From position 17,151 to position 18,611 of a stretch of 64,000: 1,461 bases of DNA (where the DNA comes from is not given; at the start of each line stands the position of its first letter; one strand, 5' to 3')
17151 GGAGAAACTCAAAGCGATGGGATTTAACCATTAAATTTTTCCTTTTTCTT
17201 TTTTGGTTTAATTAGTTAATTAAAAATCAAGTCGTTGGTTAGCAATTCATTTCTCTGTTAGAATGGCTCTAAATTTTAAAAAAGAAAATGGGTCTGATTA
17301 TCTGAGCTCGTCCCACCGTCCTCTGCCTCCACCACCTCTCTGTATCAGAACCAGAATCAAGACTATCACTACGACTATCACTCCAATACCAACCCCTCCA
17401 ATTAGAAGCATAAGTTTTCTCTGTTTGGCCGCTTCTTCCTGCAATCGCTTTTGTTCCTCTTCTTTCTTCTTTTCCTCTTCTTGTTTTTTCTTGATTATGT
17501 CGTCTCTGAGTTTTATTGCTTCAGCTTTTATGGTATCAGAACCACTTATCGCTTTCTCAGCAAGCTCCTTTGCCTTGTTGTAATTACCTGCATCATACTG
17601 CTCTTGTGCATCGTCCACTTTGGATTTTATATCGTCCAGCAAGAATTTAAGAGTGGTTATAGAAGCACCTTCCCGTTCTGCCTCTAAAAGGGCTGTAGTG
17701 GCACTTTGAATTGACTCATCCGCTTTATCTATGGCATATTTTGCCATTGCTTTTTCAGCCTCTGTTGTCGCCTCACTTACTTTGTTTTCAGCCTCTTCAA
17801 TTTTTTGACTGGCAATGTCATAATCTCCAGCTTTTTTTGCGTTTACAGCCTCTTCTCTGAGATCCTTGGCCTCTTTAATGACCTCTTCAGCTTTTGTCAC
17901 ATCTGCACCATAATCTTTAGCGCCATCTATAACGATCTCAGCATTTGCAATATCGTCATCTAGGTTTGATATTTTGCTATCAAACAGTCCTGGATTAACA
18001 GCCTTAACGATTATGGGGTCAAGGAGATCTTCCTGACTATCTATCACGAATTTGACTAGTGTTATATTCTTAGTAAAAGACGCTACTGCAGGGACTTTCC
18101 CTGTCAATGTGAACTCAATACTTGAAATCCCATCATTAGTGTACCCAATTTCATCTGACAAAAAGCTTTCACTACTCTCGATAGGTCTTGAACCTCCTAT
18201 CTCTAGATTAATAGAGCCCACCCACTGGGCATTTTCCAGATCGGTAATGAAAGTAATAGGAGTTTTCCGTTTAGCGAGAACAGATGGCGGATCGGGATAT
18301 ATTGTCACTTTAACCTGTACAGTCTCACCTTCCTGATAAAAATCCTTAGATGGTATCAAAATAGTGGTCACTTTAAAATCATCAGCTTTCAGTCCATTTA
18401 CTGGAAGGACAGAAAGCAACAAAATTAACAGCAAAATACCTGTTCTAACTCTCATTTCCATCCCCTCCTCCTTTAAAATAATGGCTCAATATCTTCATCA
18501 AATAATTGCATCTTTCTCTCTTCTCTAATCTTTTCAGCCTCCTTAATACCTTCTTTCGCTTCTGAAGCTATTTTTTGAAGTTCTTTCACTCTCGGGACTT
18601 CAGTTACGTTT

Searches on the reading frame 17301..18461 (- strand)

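Call 4: search_protein_families(library=pfam, proteins=[window:17301-18461:-], max_evalue=1)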
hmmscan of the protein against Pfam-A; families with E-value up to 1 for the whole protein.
window:17301-18461:- (387 aa): 8 families
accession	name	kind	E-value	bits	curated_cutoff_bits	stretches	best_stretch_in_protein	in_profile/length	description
PF14346.11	DUF4398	-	0.0023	18.8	27.9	2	170-247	2-78/78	Domain of unknown function (DUF4398)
PF10661.14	EssA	-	0.015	15.6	24.1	1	295-375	73-145/147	WXG100 protein secretion system (Wss), protein EssA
PF05473.18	UL45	-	0.036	14.1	27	1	331-373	22-63/191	UL45 protein, carbohydrate-binding C-type lectin-like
PF14914.11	LRRC37AB_C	-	0.071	13.5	27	1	315-374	78-137/147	LRRC37A/B like protein 1 C-terminal domain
PF06105.17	Aph-1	-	0.24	11.2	25.6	1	333-379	87-135/231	Aph-1 protein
PF13038.11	DUF3899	-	0.26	12.2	23.4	1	323-369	41-87/88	Domain of unknown function (DUF3899)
PF06024.17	Orf78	-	0.37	11.5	29.4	1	325-370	36-85/101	Orf78 (ac78)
PF07719.23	TPR_2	-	0.6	10.8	27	0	286-305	9-28/34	Tetratricopeptide repeat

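Call 5: search_protein_families(library=ncbifam, proteins=[window:17301-18461:-], max_evalue=1)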
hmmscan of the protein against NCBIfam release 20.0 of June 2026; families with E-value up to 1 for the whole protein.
window:17301-18461:- (387 aa): 5 families
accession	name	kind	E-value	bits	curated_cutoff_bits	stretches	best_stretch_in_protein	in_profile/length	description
TIGR03503.1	TIGR03503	hypoth_equivalog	0.0073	15.3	305.6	1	319-372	316-369/374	TIGR03503 family protein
NF052597.1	FILTED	domain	0.019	15.3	40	1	323-368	25-68/110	FILTED domain-containing surface protein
TIGR00823.1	EIIA-LAC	subfamily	0.02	15.1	136.95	1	199-243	18-62/99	lactose-specific PTS transporter subunit IIA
NF039170.1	SdrH_fam_CTERM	subfamily_domain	0.05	13.6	50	1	323-370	113-160/163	SdrH family protein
TIGR04211.1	SH3_and_anchor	equivalog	0.87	9.2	65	1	251-373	58-187/198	TIGR04211 family SH3 domain-containing protein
